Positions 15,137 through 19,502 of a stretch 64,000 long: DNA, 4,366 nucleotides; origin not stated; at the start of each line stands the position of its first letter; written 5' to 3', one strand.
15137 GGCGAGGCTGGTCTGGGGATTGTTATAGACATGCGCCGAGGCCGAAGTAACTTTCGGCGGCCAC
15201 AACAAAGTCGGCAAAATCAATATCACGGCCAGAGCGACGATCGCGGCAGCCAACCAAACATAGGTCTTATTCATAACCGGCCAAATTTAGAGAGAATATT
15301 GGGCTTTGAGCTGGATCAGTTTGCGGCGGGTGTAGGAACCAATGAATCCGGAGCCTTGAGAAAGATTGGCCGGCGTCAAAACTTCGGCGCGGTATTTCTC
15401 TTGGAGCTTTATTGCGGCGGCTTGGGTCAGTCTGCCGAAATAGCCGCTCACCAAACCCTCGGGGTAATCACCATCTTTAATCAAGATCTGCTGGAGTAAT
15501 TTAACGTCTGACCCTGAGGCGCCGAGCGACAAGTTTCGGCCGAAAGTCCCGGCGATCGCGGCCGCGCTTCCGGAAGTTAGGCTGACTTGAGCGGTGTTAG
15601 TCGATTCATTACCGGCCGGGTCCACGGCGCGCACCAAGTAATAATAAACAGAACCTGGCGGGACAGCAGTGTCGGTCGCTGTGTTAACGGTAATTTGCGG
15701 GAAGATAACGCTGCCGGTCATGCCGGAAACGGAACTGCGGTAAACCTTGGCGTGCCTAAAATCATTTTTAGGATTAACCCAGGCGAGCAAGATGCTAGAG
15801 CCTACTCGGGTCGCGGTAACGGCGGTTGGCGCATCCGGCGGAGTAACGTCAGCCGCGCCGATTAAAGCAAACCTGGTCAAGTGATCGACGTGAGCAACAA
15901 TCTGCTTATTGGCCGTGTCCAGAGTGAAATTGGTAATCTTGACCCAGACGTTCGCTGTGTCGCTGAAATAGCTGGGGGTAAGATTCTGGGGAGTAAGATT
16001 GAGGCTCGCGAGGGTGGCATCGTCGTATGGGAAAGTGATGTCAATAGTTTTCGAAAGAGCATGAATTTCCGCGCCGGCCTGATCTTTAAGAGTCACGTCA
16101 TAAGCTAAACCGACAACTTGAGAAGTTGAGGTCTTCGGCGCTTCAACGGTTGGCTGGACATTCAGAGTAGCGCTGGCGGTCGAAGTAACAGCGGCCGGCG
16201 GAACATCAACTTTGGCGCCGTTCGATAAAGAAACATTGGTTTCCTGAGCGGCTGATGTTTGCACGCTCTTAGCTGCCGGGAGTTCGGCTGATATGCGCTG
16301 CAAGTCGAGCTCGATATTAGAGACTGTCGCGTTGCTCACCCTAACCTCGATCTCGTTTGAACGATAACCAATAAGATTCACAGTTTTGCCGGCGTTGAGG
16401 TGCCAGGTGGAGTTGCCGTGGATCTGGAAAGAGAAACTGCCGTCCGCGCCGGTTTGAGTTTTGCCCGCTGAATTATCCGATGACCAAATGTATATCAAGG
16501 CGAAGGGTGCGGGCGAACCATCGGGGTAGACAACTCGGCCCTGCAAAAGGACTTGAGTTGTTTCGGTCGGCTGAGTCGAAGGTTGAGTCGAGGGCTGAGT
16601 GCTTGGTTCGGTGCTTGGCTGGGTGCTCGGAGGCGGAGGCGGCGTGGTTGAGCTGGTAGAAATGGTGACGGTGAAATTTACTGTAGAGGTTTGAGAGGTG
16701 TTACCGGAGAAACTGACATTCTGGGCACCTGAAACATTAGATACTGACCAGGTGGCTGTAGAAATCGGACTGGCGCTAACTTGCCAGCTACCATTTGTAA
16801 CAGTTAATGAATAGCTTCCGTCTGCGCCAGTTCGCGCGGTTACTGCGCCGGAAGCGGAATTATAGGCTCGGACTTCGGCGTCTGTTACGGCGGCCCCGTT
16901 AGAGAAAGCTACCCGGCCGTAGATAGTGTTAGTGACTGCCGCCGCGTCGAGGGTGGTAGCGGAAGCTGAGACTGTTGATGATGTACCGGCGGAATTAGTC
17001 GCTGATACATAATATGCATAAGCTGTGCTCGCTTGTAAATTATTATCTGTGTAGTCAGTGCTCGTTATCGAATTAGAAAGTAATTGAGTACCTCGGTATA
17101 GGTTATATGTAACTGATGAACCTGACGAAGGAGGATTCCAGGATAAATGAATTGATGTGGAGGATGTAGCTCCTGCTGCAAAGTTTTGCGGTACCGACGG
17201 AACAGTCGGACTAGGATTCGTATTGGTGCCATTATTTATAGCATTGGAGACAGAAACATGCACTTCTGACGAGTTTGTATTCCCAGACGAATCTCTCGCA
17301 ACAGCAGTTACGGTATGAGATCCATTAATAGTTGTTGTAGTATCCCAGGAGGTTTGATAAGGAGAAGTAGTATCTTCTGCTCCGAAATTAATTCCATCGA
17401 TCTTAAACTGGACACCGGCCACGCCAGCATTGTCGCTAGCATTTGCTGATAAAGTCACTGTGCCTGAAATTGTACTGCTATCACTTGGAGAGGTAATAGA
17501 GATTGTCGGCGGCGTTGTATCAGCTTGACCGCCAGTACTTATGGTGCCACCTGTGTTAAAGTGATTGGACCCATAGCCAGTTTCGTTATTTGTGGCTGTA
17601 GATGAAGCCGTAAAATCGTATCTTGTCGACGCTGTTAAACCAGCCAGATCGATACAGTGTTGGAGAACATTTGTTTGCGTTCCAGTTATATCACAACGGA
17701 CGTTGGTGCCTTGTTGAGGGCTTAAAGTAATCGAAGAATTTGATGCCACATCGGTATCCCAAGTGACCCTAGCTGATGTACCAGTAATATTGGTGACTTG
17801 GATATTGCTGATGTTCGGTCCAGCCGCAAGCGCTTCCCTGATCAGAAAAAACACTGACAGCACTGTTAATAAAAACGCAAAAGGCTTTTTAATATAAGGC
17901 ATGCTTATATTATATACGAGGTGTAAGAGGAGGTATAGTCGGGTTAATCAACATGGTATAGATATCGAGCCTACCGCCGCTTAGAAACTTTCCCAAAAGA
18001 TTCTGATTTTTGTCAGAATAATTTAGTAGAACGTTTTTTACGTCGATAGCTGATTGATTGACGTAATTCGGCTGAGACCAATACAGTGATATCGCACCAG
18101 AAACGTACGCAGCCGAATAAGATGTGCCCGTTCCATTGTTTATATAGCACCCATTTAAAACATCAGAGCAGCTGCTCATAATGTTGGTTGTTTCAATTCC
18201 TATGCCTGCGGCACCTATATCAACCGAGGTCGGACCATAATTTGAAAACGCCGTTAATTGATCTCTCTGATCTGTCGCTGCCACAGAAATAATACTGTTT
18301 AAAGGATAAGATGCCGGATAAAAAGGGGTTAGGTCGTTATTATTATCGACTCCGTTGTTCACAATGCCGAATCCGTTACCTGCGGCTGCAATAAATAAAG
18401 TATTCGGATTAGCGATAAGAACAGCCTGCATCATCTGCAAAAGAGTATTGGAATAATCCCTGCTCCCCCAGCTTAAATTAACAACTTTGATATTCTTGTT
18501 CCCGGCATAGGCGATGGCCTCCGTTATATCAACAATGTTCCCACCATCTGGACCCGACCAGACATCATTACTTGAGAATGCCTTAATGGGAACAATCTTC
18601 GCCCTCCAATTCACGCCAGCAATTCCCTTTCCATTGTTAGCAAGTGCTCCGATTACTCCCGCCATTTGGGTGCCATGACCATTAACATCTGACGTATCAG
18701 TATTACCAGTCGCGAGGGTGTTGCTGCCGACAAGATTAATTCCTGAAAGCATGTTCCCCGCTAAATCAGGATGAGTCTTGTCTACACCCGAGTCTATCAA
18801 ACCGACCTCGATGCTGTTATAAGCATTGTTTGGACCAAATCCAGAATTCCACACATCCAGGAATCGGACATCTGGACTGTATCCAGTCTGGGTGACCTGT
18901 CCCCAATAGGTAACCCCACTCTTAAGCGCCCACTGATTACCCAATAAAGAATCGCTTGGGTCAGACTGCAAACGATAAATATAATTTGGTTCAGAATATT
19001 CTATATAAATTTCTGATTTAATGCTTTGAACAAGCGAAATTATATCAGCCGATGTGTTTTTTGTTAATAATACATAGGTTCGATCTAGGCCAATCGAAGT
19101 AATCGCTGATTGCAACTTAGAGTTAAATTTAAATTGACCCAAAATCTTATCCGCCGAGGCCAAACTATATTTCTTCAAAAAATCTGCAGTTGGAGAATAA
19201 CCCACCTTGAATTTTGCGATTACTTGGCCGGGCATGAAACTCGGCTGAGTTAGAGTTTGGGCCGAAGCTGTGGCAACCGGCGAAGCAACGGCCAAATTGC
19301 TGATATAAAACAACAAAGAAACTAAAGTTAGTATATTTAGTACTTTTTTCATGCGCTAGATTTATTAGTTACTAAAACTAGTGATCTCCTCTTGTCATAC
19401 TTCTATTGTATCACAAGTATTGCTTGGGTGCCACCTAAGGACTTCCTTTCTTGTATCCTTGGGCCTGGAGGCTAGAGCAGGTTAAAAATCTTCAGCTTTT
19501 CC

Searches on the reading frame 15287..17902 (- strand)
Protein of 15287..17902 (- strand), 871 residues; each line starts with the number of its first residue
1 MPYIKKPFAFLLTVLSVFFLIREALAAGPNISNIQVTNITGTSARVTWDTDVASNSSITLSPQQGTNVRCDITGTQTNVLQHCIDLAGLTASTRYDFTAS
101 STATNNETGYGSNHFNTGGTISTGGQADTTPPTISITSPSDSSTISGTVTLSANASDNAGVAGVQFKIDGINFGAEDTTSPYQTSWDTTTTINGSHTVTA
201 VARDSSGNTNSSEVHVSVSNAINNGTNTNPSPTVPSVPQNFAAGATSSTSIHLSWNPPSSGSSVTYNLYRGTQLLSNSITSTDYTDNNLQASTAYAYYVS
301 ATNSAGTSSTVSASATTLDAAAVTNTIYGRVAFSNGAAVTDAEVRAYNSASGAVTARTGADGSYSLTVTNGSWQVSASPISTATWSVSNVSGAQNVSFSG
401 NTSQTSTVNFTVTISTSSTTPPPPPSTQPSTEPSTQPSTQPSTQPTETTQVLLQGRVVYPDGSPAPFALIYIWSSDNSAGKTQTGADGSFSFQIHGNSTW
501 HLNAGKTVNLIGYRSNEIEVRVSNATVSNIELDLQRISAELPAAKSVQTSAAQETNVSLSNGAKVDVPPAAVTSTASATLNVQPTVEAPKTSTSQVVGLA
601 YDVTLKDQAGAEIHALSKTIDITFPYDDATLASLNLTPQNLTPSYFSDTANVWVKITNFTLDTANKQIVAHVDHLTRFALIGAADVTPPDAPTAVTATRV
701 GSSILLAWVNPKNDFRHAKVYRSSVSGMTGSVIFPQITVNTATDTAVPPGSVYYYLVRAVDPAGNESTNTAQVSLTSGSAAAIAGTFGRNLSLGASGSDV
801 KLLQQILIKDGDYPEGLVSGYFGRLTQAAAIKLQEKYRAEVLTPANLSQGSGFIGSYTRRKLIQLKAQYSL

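Call 22: search_protein_families(library=pfam, proteins=[window:15287-17902:-], max_evalue=0.0001)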
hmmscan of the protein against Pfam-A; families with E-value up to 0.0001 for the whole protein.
window:15287-17902:- (871 aa): 3 families
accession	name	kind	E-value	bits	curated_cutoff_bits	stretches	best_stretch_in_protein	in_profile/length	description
PF17957.7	Big_7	-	2.3e-19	70.2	24.1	1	132-200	1-70/70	Bacterial Ig domain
PF00041.27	fn3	-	9.5e-13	48.6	25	1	237-313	2-79/84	Fibronectin type III domain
PF13715.12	CarbopepD_reg_2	-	5.5e-07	30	32.2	0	454-535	2-77/88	CarboxypepD_reg-like domain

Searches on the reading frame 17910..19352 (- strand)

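Call 22: search_protein_families(library=pfam, proteins=[window:17910-19352:-], max_evalue=0.0001)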
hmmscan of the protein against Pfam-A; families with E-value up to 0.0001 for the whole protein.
window:17910-19352:- (480 aa): 1 family
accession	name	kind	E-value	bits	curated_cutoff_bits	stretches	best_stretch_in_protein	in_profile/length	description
PF00082.27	Peptidase_S8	-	9.9e-43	146.9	21.8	1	181-449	4-276/288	Subtilase family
